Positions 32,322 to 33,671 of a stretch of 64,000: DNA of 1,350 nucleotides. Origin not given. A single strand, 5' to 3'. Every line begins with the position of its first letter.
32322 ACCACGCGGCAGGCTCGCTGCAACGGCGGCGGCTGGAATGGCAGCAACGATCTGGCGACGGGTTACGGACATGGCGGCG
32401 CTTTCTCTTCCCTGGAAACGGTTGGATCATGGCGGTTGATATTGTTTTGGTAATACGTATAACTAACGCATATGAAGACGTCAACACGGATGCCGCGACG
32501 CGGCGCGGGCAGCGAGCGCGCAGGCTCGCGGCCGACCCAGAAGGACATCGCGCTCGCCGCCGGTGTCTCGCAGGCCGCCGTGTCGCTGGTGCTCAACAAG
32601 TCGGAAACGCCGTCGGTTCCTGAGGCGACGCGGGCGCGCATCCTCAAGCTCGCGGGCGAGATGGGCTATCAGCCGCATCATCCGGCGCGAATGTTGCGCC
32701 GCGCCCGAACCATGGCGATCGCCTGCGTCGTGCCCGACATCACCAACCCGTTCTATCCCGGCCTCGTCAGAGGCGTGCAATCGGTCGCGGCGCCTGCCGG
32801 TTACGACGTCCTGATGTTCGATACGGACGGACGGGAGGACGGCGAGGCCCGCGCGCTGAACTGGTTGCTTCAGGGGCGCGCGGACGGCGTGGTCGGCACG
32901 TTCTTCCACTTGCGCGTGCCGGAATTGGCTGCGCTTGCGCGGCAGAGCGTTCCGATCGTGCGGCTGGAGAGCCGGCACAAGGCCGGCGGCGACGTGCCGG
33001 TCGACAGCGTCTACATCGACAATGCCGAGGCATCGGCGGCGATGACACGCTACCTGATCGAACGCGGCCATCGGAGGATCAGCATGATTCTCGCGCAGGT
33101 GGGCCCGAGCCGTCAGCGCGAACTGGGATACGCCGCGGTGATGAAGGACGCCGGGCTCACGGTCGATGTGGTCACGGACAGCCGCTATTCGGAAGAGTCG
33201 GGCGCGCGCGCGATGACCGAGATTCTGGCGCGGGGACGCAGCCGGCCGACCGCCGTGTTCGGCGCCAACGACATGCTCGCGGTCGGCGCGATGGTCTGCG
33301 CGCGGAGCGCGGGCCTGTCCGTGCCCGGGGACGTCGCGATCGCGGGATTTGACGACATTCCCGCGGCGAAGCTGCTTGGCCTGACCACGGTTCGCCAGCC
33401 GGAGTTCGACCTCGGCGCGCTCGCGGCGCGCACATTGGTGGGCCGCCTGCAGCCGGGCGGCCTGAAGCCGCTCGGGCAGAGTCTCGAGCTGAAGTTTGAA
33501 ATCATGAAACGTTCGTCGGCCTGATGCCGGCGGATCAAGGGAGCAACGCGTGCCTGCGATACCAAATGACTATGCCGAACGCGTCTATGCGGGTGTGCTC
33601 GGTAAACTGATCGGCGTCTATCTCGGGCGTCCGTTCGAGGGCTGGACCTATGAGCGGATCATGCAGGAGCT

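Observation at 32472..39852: Candidate undescribed catabolic system: two ARH-fold hydrolases, xylose-isomerase-like TIM barrel, Gfo/Idh/MocA oxidoreductase and SDR under LacI control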

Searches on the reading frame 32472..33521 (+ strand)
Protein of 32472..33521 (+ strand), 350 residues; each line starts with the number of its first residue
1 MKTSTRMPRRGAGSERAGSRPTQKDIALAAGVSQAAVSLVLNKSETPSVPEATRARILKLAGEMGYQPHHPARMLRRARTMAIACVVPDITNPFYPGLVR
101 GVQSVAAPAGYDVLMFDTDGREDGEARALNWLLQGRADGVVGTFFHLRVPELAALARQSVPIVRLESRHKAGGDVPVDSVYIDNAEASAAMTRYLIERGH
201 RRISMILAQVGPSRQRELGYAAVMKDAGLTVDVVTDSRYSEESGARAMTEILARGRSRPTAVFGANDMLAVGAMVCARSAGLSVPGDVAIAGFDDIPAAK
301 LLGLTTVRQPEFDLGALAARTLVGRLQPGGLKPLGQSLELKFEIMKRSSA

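Call 4: search_protein_families(library=pfam, proteins=[window:32472-33521:+], max_evalue=0.01)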
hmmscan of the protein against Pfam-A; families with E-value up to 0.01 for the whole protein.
window:32472-33521:+ (350 aa): 5 families
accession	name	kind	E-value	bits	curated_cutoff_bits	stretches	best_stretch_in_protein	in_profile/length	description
PF13377.12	Peripla_BP_3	-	1.4e-28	100.5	26.5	1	193-349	2-166/167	Periplasmic binding protein-like domain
PF00532.27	Peripla_BP_1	-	3e-28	99.5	22.2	1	81-298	2-230/281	Periplasmic binding proteins and sugar binding domain of LacI family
PF00356.27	LacI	-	6.8e-12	45.4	27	1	24-68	3-45/46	Bacterial regulatory proteins, lacI family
PF13407.12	Peripla_BP_4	-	2.2e-11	44.2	35.1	1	83-300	1-223/258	Periplasmic binding protein domain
PF13458.12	Peripla_BP_6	-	0.00052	20.2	31.7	1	124-321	57-260/343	Periplasmic binding protein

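Call 5: search_protein_families(library=ncbifam, proteins=[window:32472-33521:+], max_evalue=0.01)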
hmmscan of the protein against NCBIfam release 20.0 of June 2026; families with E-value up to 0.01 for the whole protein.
window:32472-33521:+ (350 aa): 19 families
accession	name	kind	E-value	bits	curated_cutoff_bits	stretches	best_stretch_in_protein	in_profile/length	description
NF047341.1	lactose_RbsR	equivalog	8.8e-56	189.6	382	1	22-349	4-327/331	ribose utilization transcriptional repressor RbsR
NF008269.0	PRK11041.1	equivalog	5.9e-54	183.3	436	1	18-332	7-321/342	DNA-binding transcriptional regulator CytR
NF007743.0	PRK10423.1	equivalog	7.4e-51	173.2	531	1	22-349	3-329/330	ribose operon transcriptional repressor RbsR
NF052440.1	TransRegGNTRPSEAE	equivalog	3.5e-50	171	400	1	16-350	1-333/333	HTH-type transcriptional regulator GntR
TIGR01481.1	ccpA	equivalog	1.6e-45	155.9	442.35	1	24-325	6-306/330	catabolite control protein A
NF007979.0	PRK10703.1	equivalog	7.8e-43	146.9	501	1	22-349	3-330/341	HTH-type transcriptional repressor PurR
NF008002.0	PRK10727.1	equivalog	2.6e-39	135.3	557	1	22-320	3-301/341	HTH-type transcriptional regulator GalR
NF007706.0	PRK10401.1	equivalog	1.9e-38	132.6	555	1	22-319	3-300/346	HTH-type transcriptional regulator GalS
TIGR02417.1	fruct_sucro_rep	subfamily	1.6e-34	119.7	389.55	1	24-309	3-290/327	D-fructose-responsive transcription factor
NF047913.1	TransRegIdnR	equivalog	7.2e-34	117.5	500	1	20-345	5-326/331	DNA-binding transcriptional regulator IdnR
NF051853.1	TransRegUriRCory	equivalog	1.2e-33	116.6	550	1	21-301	1-275/327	transcriptional regulator UriR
NF011563.0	PRK14987.1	equivalog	9.5e-33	113.8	433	1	19-341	4-322/331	gluconate operon transcriptional repressor GntR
NF007449.0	PRK10014.1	subfamily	1e-31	110.2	310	1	21-329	7-325/342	Mal regulon transcriptional regulator MalI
NF008452.0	PRK11303.1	equivalog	3.8e-30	105.2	385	1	24-296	4-276/332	catabolite repressor/activator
NF007075.0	PRK09526.1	subfamily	2.7e-29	102.2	340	1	22-349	7-330/358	LacI family DNA-binding transcriptional regulator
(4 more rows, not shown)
